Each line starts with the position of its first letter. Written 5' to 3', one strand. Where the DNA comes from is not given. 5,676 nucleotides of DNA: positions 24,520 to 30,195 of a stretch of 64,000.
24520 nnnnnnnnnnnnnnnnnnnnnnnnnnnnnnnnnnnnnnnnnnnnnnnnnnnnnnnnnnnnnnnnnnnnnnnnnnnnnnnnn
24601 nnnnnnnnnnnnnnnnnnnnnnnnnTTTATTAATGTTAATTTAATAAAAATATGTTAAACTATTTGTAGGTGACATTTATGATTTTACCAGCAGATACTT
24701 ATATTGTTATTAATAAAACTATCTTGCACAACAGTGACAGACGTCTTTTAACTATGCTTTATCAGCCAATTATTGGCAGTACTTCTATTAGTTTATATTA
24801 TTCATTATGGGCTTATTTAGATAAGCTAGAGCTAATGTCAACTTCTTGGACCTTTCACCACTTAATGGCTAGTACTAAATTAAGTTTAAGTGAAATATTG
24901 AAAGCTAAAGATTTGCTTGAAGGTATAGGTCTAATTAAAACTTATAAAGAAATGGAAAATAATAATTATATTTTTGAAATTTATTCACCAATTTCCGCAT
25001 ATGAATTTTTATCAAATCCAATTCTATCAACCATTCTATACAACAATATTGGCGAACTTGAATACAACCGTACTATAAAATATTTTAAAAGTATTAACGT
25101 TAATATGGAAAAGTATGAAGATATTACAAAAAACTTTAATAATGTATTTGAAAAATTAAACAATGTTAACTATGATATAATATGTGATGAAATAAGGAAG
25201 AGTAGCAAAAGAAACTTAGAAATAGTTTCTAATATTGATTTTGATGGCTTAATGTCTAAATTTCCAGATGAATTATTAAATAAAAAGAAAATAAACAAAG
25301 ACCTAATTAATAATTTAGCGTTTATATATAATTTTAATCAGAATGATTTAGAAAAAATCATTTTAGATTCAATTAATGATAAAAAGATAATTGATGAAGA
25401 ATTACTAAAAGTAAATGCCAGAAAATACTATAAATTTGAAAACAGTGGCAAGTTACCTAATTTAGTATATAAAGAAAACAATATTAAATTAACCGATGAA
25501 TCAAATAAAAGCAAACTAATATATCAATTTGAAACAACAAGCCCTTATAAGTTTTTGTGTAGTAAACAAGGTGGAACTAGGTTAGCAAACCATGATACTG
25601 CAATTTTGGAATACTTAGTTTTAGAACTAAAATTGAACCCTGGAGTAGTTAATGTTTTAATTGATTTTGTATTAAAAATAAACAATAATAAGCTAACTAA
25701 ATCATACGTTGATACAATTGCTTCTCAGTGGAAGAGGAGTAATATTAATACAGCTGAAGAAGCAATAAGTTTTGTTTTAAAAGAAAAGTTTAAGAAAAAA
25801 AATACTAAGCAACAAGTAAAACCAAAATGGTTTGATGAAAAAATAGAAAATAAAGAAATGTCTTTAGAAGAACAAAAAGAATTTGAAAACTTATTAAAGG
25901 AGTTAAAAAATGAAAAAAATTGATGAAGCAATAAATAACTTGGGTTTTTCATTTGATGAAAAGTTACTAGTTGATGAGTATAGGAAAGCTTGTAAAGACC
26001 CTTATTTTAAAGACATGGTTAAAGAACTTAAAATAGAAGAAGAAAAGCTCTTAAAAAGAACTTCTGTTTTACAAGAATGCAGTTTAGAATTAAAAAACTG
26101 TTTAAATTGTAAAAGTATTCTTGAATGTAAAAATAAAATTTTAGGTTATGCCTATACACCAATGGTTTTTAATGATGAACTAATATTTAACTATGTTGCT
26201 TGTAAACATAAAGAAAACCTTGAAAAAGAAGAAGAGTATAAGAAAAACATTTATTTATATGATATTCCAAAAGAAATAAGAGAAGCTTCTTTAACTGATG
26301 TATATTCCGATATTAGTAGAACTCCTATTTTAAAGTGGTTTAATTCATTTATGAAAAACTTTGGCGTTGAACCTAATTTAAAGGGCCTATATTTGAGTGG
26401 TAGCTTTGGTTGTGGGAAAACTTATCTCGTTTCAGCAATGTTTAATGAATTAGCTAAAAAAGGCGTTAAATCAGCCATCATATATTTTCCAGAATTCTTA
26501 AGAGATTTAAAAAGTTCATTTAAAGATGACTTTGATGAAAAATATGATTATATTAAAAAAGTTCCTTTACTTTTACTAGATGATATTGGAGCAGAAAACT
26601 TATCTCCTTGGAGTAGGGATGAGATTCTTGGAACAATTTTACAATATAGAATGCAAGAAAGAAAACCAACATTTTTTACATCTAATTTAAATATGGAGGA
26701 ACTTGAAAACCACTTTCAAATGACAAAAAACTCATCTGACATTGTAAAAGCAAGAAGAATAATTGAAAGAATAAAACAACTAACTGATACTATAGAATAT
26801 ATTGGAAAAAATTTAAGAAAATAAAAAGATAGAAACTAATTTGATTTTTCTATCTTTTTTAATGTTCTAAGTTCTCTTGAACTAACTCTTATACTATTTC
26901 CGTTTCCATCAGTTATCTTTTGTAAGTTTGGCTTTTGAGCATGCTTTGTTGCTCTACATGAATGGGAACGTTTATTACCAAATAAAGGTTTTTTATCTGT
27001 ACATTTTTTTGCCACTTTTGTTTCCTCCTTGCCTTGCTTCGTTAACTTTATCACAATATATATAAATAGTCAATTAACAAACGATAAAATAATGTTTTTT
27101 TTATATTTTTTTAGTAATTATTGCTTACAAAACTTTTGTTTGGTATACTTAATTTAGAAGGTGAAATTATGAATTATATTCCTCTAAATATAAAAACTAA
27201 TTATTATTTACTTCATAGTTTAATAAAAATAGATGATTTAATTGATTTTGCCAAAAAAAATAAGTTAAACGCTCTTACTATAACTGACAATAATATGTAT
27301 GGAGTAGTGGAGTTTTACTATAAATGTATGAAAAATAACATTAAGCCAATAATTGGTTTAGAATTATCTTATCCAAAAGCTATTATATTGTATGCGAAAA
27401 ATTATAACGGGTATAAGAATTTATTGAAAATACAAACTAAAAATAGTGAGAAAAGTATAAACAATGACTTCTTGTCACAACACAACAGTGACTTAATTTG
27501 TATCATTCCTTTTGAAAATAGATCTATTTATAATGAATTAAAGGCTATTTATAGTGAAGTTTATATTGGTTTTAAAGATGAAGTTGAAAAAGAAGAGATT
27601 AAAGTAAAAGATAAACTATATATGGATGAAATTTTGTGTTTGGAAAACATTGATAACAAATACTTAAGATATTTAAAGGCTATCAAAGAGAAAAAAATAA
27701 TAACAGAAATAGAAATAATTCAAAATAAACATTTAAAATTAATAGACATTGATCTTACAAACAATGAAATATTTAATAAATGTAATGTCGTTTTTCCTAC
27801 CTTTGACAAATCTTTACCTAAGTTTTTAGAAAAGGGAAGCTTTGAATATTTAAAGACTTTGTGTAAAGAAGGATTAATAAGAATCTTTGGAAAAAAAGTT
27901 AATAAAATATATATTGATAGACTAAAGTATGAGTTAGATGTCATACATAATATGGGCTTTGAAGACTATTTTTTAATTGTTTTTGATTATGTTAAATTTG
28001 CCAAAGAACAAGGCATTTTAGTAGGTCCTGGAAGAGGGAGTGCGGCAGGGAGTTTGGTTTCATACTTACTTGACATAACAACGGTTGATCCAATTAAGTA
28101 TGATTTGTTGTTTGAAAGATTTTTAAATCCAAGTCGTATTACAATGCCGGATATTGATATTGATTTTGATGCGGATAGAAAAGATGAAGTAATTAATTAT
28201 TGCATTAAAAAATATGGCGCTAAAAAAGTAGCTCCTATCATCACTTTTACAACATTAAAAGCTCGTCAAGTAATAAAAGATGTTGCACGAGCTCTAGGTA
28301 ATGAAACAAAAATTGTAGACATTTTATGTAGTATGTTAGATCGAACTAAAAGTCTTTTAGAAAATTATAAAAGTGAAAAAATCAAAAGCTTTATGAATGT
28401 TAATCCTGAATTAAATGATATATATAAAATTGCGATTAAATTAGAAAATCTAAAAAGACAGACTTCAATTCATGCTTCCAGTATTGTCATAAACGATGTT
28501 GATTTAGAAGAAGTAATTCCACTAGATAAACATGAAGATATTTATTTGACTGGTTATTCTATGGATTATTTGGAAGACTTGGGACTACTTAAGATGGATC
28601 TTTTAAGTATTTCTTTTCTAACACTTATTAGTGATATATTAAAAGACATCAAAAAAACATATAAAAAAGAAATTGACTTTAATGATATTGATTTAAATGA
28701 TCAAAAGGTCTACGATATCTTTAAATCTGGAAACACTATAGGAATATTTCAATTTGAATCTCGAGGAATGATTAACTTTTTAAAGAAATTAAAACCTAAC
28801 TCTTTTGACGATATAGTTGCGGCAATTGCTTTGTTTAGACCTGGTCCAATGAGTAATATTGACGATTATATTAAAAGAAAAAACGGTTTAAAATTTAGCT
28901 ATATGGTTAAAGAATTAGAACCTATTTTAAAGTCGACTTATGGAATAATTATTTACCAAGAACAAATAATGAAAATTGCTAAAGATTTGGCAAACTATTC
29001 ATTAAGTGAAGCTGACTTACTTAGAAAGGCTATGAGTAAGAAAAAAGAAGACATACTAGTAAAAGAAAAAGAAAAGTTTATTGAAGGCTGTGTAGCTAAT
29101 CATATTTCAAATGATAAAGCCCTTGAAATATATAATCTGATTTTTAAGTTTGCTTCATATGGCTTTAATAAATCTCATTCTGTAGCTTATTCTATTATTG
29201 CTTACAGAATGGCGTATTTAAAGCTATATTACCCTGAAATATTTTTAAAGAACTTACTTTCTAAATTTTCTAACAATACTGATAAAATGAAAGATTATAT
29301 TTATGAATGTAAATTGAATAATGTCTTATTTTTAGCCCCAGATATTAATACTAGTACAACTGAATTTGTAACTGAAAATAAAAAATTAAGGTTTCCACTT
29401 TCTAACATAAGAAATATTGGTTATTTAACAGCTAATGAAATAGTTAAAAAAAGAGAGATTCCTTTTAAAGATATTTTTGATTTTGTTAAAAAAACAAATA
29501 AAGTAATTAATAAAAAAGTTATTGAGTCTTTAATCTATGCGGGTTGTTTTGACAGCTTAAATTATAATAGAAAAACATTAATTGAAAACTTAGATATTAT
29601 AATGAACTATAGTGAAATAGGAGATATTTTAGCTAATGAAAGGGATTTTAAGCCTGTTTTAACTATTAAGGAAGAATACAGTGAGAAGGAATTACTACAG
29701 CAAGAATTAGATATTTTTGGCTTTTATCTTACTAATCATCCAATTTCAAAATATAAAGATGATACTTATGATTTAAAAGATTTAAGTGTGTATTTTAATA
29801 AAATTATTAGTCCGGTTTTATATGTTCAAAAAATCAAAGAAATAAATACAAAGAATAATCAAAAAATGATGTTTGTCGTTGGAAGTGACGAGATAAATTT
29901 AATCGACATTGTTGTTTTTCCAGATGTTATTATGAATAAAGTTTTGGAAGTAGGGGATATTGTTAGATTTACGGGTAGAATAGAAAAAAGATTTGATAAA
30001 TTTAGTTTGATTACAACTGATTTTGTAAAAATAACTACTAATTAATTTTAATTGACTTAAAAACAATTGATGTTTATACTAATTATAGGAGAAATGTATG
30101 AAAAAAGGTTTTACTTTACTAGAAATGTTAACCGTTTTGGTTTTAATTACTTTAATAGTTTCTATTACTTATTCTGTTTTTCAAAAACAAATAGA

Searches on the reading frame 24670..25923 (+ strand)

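Call 12: search_protein_families(library=pfam, proteins=[window:24670-25923:+], max_evalue=0.001)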
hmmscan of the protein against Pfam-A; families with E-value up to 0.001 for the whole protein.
window:24670-25923:+ (417 aa): 1 family
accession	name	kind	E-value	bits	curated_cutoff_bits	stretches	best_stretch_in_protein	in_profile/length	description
PF07261.16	DnaB_2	-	5.8e-11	42.4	22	1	302-366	9-71/74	Replication initiation and membrane attachment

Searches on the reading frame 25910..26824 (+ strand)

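Call 13: search_protein_families(library=pfam, proteins=[window:25910-26824:+], max_evalue=0.001)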
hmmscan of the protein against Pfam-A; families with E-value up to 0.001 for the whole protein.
window:25910-26824:+ (304 aa): 5 families
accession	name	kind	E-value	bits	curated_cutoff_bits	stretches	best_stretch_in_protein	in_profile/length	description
PF01695.23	IstB_IS21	-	3.5e-09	37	24.1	1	160-273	95-207/238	IstB-like ATP binding protein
PF03969.22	AFG1_ATPase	-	1.5e-05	24.6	27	1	127-185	28-89/361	AFG1-like ATPase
PF00308.24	Bac_DnaA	-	2.9e-05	24.8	23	1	159-267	36-146/162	Bacterial DnaA ATPAse domain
PF00004.35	AAA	-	0.00037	21.4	21.2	1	160-228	1-68/131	ATPase family associated with various cellular activities (AAA)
PF24883.2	NPHP3_N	-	0.00039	21.1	24.8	1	159-193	24-58/164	Nephrocystin 3, N-terminal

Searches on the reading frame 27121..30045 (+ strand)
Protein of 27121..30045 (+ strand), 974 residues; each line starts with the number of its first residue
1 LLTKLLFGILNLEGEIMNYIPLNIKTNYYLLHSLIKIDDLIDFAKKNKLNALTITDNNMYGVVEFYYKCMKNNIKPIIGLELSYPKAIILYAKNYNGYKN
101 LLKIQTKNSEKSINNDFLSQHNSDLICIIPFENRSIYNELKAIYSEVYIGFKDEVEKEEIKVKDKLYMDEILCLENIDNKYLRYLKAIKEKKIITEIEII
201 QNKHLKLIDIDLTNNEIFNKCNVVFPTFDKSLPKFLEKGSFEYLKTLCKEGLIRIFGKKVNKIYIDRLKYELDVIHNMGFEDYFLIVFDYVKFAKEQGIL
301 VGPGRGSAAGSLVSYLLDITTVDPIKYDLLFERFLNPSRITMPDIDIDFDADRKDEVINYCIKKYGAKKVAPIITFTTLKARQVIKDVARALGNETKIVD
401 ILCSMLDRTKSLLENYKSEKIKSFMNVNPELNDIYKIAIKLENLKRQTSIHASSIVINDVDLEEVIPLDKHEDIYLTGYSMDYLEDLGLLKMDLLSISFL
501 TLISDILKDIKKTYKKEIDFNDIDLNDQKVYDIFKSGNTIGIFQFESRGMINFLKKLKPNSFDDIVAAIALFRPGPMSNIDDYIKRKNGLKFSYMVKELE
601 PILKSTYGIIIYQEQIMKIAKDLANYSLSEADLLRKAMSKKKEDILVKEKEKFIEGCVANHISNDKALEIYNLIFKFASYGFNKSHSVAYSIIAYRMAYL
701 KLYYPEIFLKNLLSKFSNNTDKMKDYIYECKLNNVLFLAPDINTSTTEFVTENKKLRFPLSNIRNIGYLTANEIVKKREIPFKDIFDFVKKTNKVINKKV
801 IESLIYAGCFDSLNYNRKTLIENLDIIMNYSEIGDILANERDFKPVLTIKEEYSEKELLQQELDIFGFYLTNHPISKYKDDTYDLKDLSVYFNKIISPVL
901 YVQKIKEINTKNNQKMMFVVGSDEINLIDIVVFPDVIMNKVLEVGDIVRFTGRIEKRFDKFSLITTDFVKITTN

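Call 13: search_protein_families(library=pfam, proteins=[window:27121-30045:+], max_evalue=0.001)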
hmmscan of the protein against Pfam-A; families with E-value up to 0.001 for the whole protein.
window:27121-30045:+ (974 aa): 5 families
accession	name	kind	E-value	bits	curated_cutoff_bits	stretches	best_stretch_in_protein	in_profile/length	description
PF07733.18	DNA_pol3_alpha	-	3.8e-93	312.3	23.9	1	242-495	1-259/260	Bacterial DNA polymerase III alpha NTPase domain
PF17657.6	DNA_pol3_finger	-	2.3e-65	219.4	22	1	500-660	2-165/166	Bacterial DNA polymerase III alpha subunit finger domain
PF14579.12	HHH_6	-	1.4e-24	86.5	25.6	1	737-820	4-90/90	Helix-hairpin-helix motif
PF02811.25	PHP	-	1.5e-21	77.9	26.4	1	22-196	2-160/164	PHP domain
PF01336.31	tRNA_anti-codon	-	2.6e-06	27.7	27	1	906-969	11-73/75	OB-fold nucleic acid binding domain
